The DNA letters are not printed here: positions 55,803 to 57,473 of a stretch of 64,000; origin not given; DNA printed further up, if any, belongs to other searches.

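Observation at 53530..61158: Seven-gene translationally coupled operon (DedA, FAD disulfide oxidoreductase, aryl-CoA ligase, amidase, methylisocitrate-lyase-like, glutaredoxin-domain, VOC) with no obvious known pathway.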

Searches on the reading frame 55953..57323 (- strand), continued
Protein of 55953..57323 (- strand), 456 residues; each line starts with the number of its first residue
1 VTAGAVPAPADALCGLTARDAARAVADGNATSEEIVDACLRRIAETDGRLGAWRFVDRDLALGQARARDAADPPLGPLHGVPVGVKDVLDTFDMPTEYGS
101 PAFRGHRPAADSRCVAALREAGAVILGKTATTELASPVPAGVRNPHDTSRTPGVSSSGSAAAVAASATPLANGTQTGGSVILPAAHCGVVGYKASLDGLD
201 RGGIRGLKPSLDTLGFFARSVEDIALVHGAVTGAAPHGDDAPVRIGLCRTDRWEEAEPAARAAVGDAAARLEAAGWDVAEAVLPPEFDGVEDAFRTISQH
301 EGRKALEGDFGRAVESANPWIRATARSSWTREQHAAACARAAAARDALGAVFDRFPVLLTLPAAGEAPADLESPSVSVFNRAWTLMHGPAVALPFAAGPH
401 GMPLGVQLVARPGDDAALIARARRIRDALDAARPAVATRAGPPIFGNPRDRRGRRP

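Call 24: find_encoding_contigs(protein=P0126, flank=10000, max_places=2)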
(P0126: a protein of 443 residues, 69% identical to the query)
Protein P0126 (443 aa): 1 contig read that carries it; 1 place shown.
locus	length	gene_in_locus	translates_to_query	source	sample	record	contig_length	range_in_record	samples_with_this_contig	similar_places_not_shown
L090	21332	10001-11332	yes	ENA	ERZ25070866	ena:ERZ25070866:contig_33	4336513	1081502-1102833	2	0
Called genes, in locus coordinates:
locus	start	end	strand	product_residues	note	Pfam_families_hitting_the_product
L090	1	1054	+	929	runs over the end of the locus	PF00270:DEAD (faint), PF13307:Helicase_C_2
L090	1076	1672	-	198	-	PF06240:COXG, PF10604:Polyketide_cyc2 (weak)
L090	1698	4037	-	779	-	PF01315:Ald_Xan_dh_C, PF02738:MoCoBD_1, PF20256:MoCoBD_2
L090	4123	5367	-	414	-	PF12832:MFS_1_like (faint), PF07690:MFS_1, PF13347:MFS_2 (weak), PF07690:MFS_1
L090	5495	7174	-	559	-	PF01268:FTHFS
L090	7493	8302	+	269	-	PF09335:VTT_dom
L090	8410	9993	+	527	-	PF00501:AMP-binding, PF13193:AMP-binding_C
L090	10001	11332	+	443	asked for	PF01425:Amidase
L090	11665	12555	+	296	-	PF13714:PEP_mutase, PF00463:ICL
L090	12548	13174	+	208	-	PF00462:Glutaredoxin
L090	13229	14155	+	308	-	PF13468:Glyoxalase_3, PF13669:Glyoxalase_4 (weak)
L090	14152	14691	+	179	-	PF04752:ChaC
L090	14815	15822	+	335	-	PF08240:ADH_N, PF00107:ADH_zinc_N, PF13602:ADH_zinc_N_2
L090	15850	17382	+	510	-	PF00501:AMP-binding, PF13193:AMP-binding_C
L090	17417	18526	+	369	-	PF00296:Bac_luciferase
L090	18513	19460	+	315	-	PF00892:EamA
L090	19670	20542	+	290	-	-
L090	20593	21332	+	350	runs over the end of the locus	PF03702:AnmK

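Call 29: search_protein_families(library=pfam, proteins=[L005:5617-7287:-, L005:9171-9989:+, L005:12874-13416:-, L005:13462-13878:-, L014:5447-6985:-, L014:7092-8291:-, L014:11294-12505:-, L014:12643-13131:+, L014:13175-14089:+, L014:349-1983:-], max_evalue=0.001)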
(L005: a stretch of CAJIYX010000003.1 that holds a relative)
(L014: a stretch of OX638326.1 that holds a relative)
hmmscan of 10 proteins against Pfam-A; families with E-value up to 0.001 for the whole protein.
L005:5617-7287:- (556 aa): 2 families
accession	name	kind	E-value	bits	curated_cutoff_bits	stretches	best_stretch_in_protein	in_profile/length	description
PF00501.34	AMP-binding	-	2.2e-56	191.7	29.9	1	52-406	10-376/384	AMP-binding enzyme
PF13193.12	AMP-binding_C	-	7.7e-13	49.6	24.5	1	464-538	1-73/76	AMP-binding enzyme C-terminal domain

L005:9171-9989:+ (272 aa): 1 family
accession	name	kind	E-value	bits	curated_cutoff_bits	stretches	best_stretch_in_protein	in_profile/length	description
PF05721.19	PhyH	-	3.9e-32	112.7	22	1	13-203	1-212/213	Phytanoyl-CoA dioxygenase (PhyH)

L005:12874-13416:- (180 aa): 0 families

L005:13462-13878:- (138 aa): 1 family
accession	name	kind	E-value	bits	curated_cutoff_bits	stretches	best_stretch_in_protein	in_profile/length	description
PF00248.27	Aldo_ket_red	-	5.7e-10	39.2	24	1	61-129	2-74/291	Aldo/keto reductase family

L014:5447-6985:- (512 aa): 1 family
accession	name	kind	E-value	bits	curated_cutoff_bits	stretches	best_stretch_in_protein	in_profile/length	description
PF04326.19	SLFN_AlbA_2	-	9.7e-19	68.5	25.3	1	121-238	1-112/118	Schlafen, AlbA_2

L014:7092-8291:- (399 aa): 4 families
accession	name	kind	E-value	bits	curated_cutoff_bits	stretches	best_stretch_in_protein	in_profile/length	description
PF01494.25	FAD_binding_3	-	1.5e-22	80.7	22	1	7-324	4-319/349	FAD binding domain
PF01266.30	DAO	-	7.5e-07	29.4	27.9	0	7-41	2-36/353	FAD dependent oxidoreductase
PF07992.20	Pyr_redox_2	-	6.2e-05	23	26.1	0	7-87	3-61/291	Pyridine nucleotide-disulphide oxidoreductase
PF13450.12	NAD_binding_8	-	0.00098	19.8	21.9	0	9-38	1-30/68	NAD(P)-binding Rossmann-like domain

L014:11294-12505:- (403 aa): 1 family
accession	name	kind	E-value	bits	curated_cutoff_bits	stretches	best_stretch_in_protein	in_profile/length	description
PF11449.14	ArsP_2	-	3.3e-128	428.3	32.5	1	43-402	2-359/359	Putative, 10TM heavy-metal exporter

L014:12643-13131:+ (162 aa): 7 families
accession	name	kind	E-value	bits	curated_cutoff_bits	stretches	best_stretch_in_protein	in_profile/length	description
PF01325.25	Fe_dep_repress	-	1.7e-12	47.8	26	1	44-99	4-59/60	Iron dependent repressor, N-terminal DNA binding domain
PF02742.21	Fe_dep_repr_C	-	2.1e-09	37.7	27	1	103-159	1-58/70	Iron dependent repressor, metal binding and dimerisation domain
PF01047.28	MarR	-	6.4e-06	26.4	24.6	1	56-93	11-48/59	MarR family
PF12802.13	MarR_2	-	1.9e-05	25.2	27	1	56-92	13-50/61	MarR family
PF01978.25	TrmB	-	3.6e-05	24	25.6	1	56-97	17-57/68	Sugar-specific transcriptional regulator TrmB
PF13412.12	HTH_24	-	0.00016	21.6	21.9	1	57-92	12-47/48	Winged helix-turn-helix DNA-binding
PF08279.18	HTH_11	-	0.00031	21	25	1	58-96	11-50/55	HTH domain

L014:13175-14089:+ (304 aa): 1 family
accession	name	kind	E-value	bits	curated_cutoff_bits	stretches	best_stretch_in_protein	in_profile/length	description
PF04909.20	Amidohydro_2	-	3.2e-59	201.5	26.4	1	23-288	1-289/289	Amidohydrolase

L014:349-1983:- (544 aa): 2 families
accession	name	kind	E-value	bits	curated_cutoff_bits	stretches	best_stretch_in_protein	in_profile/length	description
PF00501.34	AMP-binding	-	8.5e-60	203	29.9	1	43-394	3-376/384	AMP-binding enzyme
PF13193.12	AMP-binding_C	-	6.5e-18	65.9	24.5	1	452-527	1-76/76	AMP-binding enzyme C-terminal domain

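Call 35: search_solved_structures(query=window:55953-57323:-, max_evalue=1e-20)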
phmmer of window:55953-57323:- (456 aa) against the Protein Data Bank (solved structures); distinct sequences matched with E-value up to 1e-20: 34.
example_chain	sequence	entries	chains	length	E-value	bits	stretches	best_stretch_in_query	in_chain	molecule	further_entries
1obi_A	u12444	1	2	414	1e-64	222.6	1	70-429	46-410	MALONAMIDASE E2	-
1obk_A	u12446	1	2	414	2.1e-64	221.6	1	70-429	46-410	MALONAMIDASE E2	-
1ock_A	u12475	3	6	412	3.1e-64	221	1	70-429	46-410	MALONAMIDASE E2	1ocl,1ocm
1o9o_A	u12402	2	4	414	8.2e-64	219.6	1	70-429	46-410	MALONAMIDASE E2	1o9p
1obl_A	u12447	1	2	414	8.2e-64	219.6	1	70-429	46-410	MALONAMIDASE E2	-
1o9q_A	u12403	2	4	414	9.9e-64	219.4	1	70-429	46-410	MALONAMIDASE E2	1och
1obj_A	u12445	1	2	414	1.6e-63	218.7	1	70-429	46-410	MALONAMIDASE E2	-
1o9n_A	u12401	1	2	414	2.6e-63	218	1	70-429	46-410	MALONAMIDASE E2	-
3kfu_E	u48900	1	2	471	5.3e-32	114.8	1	20-237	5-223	Glutamyl-tRNA(Gln) amidotransferase subunit A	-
4wj3_A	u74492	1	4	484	1.7e-30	109.8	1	15-237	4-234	Glutamyl-tRNA(Gln) amidotransferase subunit A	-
2df4_A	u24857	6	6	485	2.4e-30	109.3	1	31-238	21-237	Glutamyl-tRNA(Gln) amidotransferase subunit A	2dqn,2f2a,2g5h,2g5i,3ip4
8xtb_A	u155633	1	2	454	4.2e-30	108.5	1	7-430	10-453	umgsp2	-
8wdw_A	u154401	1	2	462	4.7e-30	108.4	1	7-430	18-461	UMG-SP2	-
9fzw_A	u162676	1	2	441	5.4e-30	108.2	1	12-430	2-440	Urethanase UMG-SP2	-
8xtc_A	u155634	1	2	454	1.4e-29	106.8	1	7-430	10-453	umgsp2-mut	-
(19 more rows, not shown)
